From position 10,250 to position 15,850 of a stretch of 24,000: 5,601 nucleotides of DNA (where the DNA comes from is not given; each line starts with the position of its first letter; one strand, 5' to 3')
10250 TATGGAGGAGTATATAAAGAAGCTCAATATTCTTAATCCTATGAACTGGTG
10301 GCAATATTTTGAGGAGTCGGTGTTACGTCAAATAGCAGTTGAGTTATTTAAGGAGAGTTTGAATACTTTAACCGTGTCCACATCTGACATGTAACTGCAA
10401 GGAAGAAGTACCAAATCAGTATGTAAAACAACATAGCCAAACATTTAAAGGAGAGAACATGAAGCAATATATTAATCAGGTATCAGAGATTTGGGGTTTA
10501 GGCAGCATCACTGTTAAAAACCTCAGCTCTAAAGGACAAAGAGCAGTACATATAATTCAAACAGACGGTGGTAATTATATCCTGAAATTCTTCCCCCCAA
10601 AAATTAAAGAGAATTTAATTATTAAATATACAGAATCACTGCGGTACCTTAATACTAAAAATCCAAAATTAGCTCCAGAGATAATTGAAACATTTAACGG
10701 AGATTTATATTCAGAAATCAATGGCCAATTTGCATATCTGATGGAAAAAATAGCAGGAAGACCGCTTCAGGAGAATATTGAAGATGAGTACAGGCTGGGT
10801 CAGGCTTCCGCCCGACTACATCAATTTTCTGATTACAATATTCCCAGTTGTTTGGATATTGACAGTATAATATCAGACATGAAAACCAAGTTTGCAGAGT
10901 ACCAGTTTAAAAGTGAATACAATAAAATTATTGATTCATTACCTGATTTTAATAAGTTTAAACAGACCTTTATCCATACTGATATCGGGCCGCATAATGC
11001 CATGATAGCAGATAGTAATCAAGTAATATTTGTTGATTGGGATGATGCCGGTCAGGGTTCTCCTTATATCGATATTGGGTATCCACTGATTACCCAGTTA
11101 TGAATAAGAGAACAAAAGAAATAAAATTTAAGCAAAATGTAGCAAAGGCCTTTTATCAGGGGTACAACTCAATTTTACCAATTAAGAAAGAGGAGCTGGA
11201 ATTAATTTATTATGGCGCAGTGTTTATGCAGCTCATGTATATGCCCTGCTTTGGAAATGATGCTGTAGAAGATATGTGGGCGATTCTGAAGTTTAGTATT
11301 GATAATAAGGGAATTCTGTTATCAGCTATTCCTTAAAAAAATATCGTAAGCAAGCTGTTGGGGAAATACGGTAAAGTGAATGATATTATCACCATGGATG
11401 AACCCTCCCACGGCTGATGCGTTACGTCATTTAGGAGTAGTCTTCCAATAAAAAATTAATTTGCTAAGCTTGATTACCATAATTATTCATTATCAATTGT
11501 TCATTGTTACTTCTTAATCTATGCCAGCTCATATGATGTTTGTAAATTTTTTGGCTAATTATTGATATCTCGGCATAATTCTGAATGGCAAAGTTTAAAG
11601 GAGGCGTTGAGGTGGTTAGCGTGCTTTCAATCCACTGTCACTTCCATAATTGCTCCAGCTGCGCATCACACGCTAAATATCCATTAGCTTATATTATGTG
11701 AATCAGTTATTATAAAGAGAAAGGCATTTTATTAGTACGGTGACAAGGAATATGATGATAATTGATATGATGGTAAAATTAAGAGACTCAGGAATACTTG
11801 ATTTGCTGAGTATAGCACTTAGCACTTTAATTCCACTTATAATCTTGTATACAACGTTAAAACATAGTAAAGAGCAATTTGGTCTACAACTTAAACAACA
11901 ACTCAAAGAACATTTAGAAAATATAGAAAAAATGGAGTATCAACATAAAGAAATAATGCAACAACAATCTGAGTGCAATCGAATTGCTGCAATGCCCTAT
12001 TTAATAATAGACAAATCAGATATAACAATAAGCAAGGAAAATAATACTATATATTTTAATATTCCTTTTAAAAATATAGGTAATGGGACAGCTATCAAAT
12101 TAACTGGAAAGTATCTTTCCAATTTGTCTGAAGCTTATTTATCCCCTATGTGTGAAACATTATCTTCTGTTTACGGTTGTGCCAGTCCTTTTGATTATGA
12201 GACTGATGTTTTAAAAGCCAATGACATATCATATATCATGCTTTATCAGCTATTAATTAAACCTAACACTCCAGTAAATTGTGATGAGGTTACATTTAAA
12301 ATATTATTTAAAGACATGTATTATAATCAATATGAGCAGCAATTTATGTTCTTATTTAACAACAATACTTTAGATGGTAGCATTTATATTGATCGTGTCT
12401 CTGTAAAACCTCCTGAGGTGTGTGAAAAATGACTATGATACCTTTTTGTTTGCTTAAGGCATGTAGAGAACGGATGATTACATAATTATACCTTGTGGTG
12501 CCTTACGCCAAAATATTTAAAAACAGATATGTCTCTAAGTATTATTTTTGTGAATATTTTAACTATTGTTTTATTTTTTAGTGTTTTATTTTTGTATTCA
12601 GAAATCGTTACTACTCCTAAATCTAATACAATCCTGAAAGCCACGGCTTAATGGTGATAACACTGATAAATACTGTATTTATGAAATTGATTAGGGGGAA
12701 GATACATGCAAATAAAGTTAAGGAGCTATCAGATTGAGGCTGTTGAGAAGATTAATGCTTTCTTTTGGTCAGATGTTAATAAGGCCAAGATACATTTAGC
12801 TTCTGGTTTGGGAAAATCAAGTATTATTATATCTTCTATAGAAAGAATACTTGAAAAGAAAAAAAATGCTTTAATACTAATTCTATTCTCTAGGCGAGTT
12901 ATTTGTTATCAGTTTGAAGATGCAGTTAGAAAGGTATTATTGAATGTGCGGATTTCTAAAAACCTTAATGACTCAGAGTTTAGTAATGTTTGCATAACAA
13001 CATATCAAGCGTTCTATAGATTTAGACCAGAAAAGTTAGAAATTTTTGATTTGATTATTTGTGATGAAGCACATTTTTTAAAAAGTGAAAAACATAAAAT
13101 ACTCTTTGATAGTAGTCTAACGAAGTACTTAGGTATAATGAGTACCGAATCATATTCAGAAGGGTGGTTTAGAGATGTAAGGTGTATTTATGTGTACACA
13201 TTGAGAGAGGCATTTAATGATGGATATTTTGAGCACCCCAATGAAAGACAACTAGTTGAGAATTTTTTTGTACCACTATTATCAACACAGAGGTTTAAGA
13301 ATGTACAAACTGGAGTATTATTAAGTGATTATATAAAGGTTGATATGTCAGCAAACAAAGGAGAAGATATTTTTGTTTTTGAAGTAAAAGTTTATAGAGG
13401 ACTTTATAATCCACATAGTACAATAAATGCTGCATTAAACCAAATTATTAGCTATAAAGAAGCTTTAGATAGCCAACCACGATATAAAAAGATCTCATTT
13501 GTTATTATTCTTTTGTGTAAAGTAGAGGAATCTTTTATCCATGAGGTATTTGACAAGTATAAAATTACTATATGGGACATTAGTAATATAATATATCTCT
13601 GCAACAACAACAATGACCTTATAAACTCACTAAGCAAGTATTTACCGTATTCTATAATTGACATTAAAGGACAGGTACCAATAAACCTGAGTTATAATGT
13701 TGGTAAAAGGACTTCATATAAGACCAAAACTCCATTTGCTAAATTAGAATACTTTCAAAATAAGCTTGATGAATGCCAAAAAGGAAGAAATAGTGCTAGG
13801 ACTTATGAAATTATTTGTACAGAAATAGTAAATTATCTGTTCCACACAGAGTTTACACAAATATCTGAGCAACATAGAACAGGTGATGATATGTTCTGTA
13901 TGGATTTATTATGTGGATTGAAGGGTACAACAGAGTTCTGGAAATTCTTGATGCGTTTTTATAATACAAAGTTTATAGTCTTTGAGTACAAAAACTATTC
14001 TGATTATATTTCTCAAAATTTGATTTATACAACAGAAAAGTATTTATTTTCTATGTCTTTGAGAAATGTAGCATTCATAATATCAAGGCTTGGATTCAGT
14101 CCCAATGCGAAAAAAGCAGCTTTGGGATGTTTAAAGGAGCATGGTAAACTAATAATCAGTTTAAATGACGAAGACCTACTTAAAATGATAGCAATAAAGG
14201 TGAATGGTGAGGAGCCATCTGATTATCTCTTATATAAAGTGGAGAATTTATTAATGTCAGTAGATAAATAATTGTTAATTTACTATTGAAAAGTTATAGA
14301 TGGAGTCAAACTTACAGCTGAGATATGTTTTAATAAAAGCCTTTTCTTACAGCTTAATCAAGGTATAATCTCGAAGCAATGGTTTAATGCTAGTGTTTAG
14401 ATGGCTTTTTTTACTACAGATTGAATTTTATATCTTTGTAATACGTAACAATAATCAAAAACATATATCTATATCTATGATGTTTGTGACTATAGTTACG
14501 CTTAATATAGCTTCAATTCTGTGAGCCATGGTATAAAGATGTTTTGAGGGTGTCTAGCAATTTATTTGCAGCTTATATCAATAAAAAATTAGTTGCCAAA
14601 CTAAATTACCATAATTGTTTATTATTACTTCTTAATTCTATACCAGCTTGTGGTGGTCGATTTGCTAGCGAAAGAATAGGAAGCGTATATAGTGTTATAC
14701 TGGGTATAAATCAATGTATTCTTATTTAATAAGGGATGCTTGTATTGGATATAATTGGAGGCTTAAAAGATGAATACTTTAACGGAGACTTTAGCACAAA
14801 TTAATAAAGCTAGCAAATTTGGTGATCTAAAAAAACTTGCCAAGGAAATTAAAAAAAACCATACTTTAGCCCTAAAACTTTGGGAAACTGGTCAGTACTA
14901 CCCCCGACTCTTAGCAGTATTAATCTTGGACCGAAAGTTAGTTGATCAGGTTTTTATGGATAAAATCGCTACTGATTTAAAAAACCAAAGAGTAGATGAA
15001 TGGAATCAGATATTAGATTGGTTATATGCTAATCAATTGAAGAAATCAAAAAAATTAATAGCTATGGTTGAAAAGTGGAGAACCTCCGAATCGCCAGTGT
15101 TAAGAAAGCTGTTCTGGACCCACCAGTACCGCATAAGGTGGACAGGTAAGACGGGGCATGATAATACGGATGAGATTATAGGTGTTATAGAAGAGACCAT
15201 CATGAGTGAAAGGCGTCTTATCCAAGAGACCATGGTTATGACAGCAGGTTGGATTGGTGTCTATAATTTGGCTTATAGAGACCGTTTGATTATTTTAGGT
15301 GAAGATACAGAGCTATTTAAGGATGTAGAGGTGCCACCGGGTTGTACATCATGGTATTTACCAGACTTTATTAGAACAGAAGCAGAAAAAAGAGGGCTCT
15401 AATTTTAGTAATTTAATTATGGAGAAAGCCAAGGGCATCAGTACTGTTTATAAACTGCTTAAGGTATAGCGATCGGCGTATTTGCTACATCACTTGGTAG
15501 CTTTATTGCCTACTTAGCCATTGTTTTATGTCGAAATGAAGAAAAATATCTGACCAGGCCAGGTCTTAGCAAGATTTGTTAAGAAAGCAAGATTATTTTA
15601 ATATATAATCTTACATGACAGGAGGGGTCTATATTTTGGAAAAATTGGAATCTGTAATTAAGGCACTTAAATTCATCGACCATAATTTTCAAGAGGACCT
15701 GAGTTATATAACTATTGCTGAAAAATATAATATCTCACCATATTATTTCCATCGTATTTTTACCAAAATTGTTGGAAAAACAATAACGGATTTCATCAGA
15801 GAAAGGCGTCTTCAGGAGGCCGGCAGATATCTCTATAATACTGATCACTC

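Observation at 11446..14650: The two-gene cassette is AT-rich and bracketed by imperfect direct repeats (about 130-180 nt modules)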

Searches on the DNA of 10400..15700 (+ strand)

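Call 28: search_rna_families(source=window, start=10400, end=15700, threshold=evalue, max_evalue=1)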
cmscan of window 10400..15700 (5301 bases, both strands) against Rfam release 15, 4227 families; matches with E-value up to 1: 0.
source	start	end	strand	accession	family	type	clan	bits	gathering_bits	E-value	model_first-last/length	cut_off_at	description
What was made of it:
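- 11446..11529 (.): R1, the left copy of the only robust direct repeat. It is non-coding, 25% GC, and contains an internal 14-nt tandem duplication (11481-11494 / 11495-11508). No Rfam hit (call 28).
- On Structured RNA element (riboswitch, sRNA, T-box): No Rfam match at E<=1 in 10400-15700 (call 28).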

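Call 47: search_dna_similar(query=window:11300-14800:+, collection=plasmids, mode=distant, max_rows=15)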
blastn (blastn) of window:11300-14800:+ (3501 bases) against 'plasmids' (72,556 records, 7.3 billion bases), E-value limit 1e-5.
No match.

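Call 48: search_dna_similar(query=window:11300-14800:+, collection=phages, mode=distant, max_rows=15)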
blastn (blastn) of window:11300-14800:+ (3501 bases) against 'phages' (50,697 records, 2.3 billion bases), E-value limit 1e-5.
No match.
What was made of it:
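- Tried and rejected: Plasmid or phage DNA-level relatives of 11300-14800: none (calls 47, 48).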

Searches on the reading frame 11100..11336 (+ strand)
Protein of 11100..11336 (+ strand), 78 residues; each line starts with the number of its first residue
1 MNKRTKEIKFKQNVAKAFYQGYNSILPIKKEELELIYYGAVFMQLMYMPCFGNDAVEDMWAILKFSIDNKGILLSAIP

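Call 6: search_protein_families(library=pfam, proteins=[window:11100-11336:+], max_evalue=0.01)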
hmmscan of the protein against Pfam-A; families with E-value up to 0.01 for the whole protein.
window:11100-11336:+ (78 aa): 0 families

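Call 9: search_protein_families(library=padloc, proteins=[window:11100-11336:+], max_evalue=0.01)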
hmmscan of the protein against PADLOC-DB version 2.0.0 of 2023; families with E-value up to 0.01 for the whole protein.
window:11100-11336:+ (78 aa): 0 families

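Call 10: search_protein_families(library=ncbifam, proteins=[window:11100-11336:+], max_evalue=0.01)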
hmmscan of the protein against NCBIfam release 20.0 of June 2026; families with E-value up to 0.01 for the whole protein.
window:11100-11336:+ (78 aa): 0 families

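Call 14: find_encoding_contigs(protein=window:11100-11336:+, flank=10000, max_places=10)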
Protein window:11100-11336:+ (78 aa): 1 contig read that carries it; 1 place shown.
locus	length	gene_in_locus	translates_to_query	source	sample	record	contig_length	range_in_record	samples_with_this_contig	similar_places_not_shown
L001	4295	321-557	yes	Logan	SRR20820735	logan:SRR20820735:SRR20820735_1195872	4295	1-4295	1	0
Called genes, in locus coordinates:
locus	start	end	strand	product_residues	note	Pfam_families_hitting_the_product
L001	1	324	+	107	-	?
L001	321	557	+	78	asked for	-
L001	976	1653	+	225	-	-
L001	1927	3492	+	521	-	PF04851:ResIII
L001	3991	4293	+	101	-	?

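Call 85: search_protein_families(library=pfam, proteins=[window:11100-11333:+], max_evalue=10)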
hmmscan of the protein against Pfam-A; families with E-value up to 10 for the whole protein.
seq(78 aa): 1 family
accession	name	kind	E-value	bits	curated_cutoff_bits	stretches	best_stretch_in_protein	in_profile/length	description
PF03881.20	Fructosamin_kin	-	0.17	11.5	22.4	1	13-60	232-279/288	Fructosamine kinase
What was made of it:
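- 10459..11336 (+): Left flank: an APH/CotS-like kinase gene split into 214-aa and 78-aa ORFs that overlap by ATGA. Fusing the two ORFs extends weak kinase-fold matches into the 78-aa part (call 85).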
